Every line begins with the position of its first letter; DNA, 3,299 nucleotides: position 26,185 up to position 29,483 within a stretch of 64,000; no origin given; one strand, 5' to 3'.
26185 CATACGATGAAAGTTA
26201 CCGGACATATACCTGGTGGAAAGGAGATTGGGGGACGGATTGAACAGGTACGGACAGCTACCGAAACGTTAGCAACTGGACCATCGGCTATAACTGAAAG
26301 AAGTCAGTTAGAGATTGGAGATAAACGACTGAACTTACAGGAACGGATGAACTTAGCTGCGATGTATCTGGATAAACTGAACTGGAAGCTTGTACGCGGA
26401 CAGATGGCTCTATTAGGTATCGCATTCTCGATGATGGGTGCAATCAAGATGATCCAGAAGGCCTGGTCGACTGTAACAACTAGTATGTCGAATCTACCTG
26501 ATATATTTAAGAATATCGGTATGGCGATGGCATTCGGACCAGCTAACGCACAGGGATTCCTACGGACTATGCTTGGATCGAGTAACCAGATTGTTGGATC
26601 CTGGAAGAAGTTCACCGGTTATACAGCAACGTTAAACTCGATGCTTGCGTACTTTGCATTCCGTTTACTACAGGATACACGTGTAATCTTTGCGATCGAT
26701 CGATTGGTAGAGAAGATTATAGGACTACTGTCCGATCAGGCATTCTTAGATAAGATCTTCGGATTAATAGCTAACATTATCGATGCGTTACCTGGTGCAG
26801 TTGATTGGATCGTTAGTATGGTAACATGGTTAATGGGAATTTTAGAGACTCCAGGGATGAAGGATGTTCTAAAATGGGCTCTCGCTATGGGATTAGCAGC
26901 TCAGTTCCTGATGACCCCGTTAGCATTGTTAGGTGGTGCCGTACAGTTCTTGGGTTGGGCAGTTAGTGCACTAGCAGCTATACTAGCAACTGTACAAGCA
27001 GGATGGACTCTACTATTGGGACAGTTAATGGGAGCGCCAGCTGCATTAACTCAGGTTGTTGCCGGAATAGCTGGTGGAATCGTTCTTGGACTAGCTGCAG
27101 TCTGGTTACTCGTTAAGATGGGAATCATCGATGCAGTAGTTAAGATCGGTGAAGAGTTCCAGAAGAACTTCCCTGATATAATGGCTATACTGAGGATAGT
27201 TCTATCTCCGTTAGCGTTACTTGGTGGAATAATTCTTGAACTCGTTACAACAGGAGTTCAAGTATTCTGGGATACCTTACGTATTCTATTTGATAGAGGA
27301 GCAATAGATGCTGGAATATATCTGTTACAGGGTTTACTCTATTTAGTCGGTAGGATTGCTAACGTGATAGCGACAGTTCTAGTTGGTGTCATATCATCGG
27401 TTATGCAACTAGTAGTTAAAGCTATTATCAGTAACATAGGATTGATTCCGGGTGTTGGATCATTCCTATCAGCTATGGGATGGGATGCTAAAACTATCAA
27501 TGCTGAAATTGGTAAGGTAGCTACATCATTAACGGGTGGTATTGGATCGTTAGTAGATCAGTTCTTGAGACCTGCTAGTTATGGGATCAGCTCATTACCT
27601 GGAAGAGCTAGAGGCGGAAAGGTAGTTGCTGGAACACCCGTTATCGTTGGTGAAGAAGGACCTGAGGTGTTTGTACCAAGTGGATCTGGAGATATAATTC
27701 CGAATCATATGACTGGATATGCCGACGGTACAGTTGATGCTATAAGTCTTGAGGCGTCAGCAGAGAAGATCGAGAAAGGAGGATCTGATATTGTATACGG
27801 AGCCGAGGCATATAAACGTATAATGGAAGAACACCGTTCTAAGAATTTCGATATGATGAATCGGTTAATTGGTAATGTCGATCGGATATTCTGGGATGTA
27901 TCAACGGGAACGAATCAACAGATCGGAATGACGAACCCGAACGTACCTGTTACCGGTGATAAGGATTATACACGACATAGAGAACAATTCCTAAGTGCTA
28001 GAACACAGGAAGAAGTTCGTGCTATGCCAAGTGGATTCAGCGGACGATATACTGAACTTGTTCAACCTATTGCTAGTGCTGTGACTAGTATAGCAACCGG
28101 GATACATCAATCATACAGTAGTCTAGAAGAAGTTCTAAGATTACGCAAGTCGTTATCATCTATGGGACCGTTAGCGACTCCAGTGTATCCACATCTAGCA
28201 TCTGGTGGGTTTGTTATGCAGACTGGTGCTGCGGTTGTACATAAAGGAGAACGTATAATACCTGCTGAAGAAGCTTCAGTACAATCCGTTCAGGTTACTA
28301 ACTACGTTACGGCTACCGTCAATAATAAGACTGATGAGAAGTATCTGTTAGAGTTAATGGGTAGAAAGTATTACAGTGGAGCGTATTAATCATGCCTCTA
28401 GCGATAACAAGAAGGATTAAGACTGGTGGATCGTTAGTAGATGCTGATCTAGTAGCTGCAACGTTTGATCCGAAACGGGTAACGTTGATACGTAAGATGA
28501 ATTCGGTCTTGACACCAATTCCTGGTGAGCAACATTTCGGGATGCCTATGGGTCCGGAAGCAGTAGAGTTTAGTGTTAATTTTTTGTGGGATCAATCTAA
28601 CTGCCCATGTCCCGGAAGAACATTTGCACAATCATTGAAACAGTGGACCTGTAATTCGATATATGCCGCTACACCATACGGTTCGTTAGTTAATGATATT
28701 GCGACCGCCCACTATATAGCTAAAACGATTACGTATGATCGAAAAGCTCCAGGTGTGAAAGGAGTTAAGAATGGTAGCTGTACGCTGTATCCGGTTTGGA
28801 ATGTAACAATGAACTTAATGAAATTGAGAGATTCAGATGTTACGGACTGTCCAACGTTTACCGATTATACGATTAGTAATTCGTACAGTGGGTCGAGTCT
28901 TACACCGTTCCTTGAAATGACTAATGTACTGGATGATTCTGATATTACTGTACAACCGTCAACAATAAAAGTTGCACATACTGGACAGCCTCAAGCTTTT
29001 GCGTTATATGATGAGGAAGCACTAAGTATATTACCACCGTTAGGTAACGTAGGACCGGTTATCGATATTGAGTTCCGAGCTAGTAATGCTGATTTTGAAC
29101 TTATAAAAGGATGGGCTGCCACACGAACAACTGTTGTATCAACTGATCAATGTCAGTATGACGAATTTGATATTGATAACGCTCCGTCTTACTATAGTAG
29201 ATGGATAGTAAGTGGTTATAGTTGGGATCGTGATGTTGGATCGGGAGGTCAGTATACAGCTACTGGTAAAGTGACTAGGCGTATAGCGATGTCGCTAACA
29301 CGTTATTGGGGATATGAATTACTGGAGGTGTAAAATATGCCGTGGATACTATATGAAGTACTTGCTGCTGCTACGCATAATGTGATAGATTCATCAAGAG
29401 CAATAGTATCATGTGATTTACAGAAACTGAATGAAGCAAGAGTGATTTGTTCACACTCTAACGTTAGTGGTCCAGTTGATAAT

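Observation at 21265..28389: Tape measure protein carrying an embedded YpsA-like SLOG domain and an NT5C-like HAD 5'-nucleotidase domain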

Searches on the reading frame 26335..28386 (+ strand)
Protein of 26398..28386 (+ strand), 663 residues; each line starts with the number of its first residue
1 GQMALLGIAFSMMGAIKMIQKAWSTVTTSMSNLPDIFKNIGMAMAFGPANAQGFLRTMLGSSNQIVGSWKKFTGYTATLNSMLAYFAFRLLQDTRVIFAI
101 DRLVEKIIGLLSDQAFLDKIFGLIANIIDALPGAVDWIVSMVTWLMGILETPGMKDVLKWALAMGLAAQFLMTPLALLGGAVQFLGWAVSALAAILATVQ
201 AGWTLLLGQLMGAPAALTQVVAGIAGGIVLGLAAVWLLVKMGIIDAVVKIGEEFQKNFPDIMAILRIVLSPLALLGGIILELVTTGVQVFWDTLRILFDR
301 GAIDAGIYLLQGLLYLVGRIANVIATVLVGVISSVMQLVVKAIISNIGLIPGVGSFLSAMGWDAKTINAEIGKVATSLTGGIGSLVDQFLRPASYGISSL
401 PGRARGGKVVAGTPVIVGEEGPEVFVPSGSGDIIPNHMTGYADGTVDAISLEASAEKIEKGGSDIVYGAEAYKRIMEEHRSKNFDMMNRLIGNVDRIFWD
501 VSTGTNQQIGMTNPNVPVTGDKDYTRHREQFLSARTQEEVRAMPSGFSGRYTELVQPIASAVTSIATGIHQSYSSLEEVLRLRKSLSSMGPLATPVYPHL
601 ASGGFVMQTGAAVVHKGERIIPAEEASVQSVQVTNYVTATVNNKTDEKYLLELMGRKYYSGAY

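Call 29: find_related_loci(query=window:26398-28386:+, collection=viral_contigs, flank=10000)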
Query window:26398-28386:+ (663 aa) in viral_contigs; peptide patterns used: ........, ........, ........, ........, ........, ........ (x = any residue, [..] = any of these).
2 stretches matched a pattern; 1 encode a relative of the query (tblastn E <= 1e-3); 1 distinct loci.
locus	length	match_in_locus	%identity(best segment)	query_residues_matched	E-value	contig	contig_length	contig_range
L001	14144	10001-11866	35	2-659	4e-37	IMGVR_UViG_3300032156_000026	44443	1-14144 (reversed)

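Call 33: search_protein_families(library=pfam, proteins=[L001:4160-11881:+], max_evalue=0.1)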
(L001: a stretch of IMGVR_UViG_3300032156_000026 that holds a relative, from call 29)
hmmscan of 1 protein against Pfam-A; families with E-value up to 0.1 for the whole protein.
L001:4160-11881:+ (2573 aa): 0 families

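Call 44: find_related_loci(query=A1, collection=viral_contigs, flank=10000)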
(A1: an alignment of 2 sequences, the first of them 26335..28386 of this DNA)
Query A1 (684 aa) in viral_contigs; peptide patterns used: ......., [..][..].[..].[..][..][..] (x = any residue, [..] = any of these).
100 stretches matched a pattern; 3 encode a relative of the query (tblastn E <= 1e-3); 2 distinct loci.
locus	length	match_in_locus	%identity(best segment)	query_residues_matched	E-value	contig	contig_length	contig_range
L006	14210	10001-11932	34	1-680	3e-38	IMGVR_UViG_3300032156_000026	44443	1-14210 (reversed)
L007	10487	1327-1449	61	424-464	1e-11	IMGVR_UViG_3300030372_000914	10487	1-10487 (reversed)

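Call 45: find_related_loci(query=A1, collection=metagenome_contigs, flank=10000)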
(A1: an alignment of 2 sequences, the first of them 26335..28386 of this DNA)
Query A1 (684 aa) in metagenome_contigs; peptide patterns used: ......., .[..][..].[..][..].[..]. (x = any residue, [..] = any of these).
600 stretches matched a pattern (row limit reached: there are more); 2 encode a relative of the query (tblastn E <= 1e-3); 2 distinct loci.
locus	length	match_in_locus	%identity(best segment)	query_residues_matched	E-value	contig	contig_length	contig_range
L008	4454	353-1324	58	418-684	2e-18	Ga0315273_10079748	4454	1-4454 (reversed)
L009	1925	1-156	58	631-684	8e-13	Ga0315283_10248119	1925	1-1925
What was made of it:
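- Tried and rejected: Searches for more relatives of the TMP core found only one full-length relative (L001, also retrieved as L006) and two short fragments (L008, L009) (calls 29, 44, 45).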

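Call 60: search_protein_families(library=ncbifam, proteins=[window:26398-28386:+], max_evalue=1)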
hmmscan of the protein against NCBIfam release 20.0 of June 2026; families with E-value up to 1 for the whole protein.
window:26398-28386:+ (663 aa): 1 family
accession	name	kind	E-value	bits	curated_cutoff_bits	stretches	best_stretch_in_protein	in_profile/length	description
NF047706.1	LIC12611_phage_tail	subfamily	0.034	12.9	480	1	184-440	377-580/628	LIC12611 family phage tail protein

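Call 82: search_protein_families(library=pfam, proteins=[L001:4160-5059:+, L001:4907-5809:+, L001:5657-6559:+, L001:6407-7309:+, L001:7157-7909:+, L001:7757-8359:+, L001:8297-8959:+, L001:8897-9559:+], max_evalue=1)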
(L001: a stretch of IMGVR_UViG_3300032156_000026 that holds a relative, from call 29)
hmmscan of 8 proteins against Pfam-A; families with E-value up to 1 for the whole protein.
L001:4160-5059:+ (300 aa): 3 families
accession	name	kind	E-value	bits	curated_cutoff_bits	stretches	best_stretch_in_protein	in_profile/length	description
PF16736.11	sCache_like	-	0.048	14.4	27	1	7-66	36-97/117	Single Cache-like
PF19400.4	DUF5975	-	0.098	13.1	25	1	25-100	22-99/125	Family of unknown function (DUF5975)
PF20442.3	BrxL_N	-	0.86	10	28.2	1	22-55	61-94/132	BREX system Lon protease-like protein BrxL N-terminal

L001:4907-5809:+ (301 aa): 0 families

L001:5657-6559:+ (301 aa): 1 family
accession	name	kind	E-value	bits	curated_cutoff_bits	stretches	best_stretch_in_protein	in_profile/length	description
PF06239.17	ECSIT_N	-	0.16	11.6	25.9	0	128-180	116-167/181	Evolutionarily conserved signalling intermediate in Toll pathway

L001:6407-7309:+ (301 aa): 4 families
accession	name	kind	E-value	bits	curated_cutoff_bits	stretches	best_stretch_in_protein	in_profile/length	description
PF07324.16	DGCR6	-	0.046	13.9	29.6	1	147-190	65-114/194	DiGeorge syndrome critical region 6 (DGCR6) protein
PF07956.16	DUF1690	-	0.048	14.6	29.7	1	177-254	17-95/139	Protein of Unknown function (DUF1690)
PF13190.11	PDGLE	-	0.24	11.7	27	1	215-249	43-74/102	PDGLE domain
PF06780.16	Erp_C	-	0.43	11.1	24.3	0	135-222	5-89/140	Erp protein C-terminus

L001:7157-7909:+ (251 aa): 1 family
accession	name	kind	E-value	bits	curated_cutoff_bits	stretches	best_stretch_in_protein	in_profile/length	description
PF06347.19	SH3_4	-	0.14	12.4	24.1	1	93-124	10-40/56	Bacterial SH3 domain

L001:7757-8359:+ (201 aa): 2 families
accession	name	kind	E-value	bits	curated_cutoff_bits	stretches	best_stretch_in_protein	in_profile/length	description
PF01029.23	NusB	-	0.0061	17.4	23.1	1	95-157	8-69/133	NusB family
PF13619.11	KTSC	-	0.19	11.9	25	0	46-66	35-55/58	KTSC domain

L001:8297-8959:+ (221 aa): 3 families
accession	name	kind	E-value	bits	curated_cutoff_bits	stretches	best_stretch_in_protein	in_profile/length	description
PF12193.13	Sulf_coat_C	-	0.02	15.5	25.2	1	116-157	48-89/134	Sulfolobus virus coat protein C terminal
PF14464.11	Prok-JAB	-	0.025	14.9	25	1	91-123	61-93/114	Prokaryotic homologs of the JAB domain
PF10163.14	EnY2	-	0.14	12.9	27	0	72-91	64-83/83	Transcription factor e(y)2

L001:8897-9559:+ (221 aa): 1 family
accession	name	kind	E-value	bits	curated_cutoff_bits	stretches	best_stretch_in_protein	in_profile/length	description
PF16740.10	SKA2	-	0.17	12.1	30.1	0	21-52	34-65/110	Spindle and kinetochore-associated protein 2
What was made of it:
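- L001 has this module without any SLOG, so the two are not an obligate pair (calls 33, 82).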

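Call 96: search_dna_similar(query=window:26398-28386:+, collection=phages, mode=protein, max_rows=25, max_evalue=0.001)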
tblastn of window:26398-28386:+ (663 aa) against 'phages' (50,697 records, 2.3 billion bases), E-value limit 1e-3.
Records with a match: 84; places in all: 84; records where one place covers at least 80% of the query: 0.
Best place of each record, by identity: 60-80% 44; <60% 40.
By first word of the organism name: Ralstonia 56; Vibrio 15; Roseobacter 8; Cyanophage 2; Methylophilaceae 1; Sinorhizobium 1; Marine 1.
By host as written in the record: Ralstonia solanacearum 45; Vibrio breoganii 15; Roseobacter sp. FZCC0197 3; Synechococcus sp. WH7803 2; Ralstonia pseudosolanacearum I-15 (MT017) 2; Ralstonia solanacearum R281, UW154 1; Methylophilaceae bacterium IMCC19250 1; Sinorhizobium meliloti 1; and 14 more.
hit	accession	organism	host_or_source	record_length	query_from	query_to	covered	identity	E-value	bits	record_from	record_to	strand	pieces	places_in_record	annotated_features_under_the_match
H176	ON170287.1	Ralstonia phage YO169_1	Ralstonia solanacearum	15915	331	449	18%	41.0%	2e-7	61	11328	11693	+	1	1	record has no annotation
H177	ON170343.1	Ralstonia phage YO374_2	Ralstonia solanacearum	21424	331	449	18%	41.0%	2e-7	61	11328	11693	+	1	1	record has no annotation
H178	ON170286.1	Ralstonia phage YO168_1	Ralstonia solanacearum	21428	331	449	18%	41.0%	2e-7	61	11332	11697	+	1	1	record has no annotation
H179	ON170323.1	Ralstonia phage YO190_1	Ralstonia solanacearum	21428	331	449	18%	41.0%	2e-7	61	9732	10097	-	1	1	record has no annotation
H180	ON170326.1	Ralstonia phage YO192_1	Ralstonia solanacearum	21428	331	449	18%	41.0%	2e-7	61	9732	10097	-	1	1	record has no annotation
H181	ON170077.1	Ralstonia phage YO035_3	Ralstonia solanacearum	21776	331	449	18%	41.0%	2e-7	61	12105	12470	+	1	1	record has no annotation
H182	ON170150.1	Ralstonia phage YO089_1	Ralstonia solanacearum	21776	331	449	18%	41.0%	2e-7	61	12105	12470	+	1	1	record has no annotation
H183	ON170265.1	Ralstonia phage YO159_2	Ralstonia solanacearum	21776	331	449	18%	41.0%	2e-7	61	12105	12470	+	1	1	record has no annotation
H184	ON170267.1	Ralstonia phage YO160_3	Ralstonia solanacearum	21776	331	449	18%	41.0%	2e-7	61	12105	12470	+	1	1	record has no annotation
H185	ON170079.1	Ralstonia phage YO036_3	Ralstonia solanacearum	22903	331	449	18%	41.0%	2e-7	61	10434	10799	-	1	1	record has no annotation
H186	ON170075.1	Ralstonia phage YO033_2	Ralstonia solanacearum R281, UW154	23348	331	449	18%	41.0%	2e-7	61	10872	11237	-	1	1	record has no annotation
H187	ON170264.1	Ralstonia phage YO158_1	Ralstonia solanacearum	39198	331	449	18%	41.0%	3e-7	60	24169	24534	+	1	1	record has no annotation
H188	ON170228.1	Ralstonia phage YO134_2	Ralstonia solanacearum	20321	331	449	18%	41.0%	3e-7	60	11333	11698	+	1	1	record has no annotation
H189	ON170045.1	Ralstonia phage YO015_6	Ralstonia solanacearum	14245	331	437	16%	41.0%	1e-5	55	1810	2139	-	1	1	record has no annotation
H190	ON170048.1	Ralstonia phage YO016_6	Ralstonia solanacearum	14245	331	437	16%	41.0%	1e-5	55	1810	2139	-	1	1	record has no annotation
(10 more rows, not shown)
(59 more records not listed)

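Call 102: search_solved_structures(query=L001:7757-8260:+, max_evalue=10, show_alignments=3)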
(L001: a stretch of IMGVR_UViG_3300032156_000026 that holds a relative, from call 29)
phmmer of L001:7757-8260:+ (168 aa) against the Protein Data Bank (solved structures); distinct sequences matched with E-value up to 10: 1.
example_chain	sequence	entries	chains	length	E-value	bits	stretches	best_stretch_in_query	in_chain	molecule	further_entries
9eyg_A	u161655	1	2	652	0.3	14.6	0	30-91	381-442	Peptidase family M13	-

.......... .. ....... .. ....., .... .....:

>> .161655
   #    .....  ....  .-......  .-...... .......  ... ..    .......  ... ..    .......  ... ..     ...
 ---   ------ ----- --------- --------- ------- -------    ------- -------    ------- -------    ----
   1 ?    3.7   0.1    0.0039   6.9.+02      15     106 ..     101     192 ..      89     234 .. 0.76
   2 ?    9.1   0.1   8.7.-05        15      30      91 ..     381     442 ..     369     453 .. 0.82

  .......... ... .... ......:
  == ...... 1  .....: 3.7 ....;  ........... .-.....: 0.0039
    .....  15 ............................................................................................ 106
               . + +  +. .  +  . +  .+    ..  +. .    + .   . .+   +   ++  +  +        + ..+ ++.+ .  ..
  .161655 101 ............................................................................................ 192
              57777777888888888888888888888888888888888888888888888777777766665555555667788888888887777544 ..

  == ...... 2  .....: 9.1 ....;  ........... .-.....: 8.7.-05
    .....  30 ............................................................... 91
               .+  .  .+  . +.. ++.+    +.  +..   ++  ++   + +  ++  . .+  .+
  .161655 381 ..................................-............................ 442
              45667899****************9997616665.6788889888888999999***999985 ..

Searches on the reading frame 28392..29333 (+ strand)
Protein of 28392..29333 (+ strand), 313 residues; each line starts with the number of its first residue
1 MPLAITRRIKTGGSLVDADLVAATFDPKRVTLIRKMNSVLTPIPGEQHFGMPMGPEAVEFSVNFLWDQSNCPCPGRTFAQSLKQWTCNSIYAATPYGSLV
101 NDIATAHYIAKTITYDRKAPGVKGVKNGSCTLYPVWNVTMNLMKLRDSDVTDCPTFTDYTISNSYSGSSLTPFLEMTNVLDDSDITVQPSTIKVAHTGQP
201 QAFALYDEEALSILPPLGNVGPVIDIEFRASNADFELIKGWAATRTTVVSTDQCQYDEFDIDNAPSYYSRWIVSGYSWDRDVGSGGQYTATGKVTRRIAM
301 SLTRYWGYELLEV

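Call 6: search_protein_families(library=phrogs, proteins=[window:28392-29333:+], max_evalue=0.001)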
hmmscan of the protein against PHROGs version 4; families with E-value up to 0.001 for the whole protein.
window:28392-29333:+ (313 aa): 0 families

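Call 61: search_protein_families(library=pfam, proteins=[window:28392-29333:+], max_evalue=0.01)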
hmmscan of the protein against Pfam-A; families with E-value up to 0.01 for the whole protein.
window:28392-29333:+ (313 aa): 0 families

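Call 86: find_encoding_contigs(protein=window:28392-29330:+, flank=10000, max_places=10)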
Protein window:28392-29330:+ (313 aa): 10 contigs read that carry it; 4 places shown.
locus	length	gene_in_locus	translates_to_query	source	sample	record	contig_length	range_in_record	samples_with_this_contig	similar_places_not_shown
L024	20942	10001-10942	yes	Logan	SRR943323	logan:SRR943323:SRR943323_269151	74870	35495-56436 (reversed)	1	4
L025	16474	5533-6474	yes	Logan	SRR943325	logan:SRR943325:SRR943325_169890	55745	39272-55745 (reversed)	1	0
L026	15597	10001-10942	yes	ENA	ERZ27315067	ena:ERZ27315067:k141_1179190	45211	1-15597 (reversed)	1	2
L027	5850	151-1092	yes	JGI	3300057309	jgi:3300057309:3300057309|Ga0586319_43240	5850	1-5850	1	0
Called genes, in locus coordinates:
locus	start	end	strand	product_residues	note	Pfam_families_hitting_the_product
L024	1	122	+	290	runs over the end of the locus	PF25209:Phage_capsid_4 (weak)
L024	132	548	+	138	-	-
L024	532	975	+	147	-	-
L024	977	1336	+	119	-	-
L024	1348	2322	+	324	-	PF18906:Phage_tube_2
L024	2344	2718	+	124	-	-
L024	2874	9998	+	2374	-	PF02481:DNA_processg_A (weak), PF06908:YpsA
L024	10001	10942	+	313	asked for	-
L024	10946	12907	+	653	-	-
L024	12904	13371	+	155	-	-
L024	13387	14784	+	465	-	PF00801:PKD (weak), PF18911:PKD_4 (weak), PF00801:PKD, PF18911:PKD_4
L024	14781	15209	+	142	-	-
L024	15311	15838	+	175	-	-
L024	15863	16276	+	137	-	-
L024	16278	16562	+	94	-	-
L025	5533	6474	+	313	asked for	-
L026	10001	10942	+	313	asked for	-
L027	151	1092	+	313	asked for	-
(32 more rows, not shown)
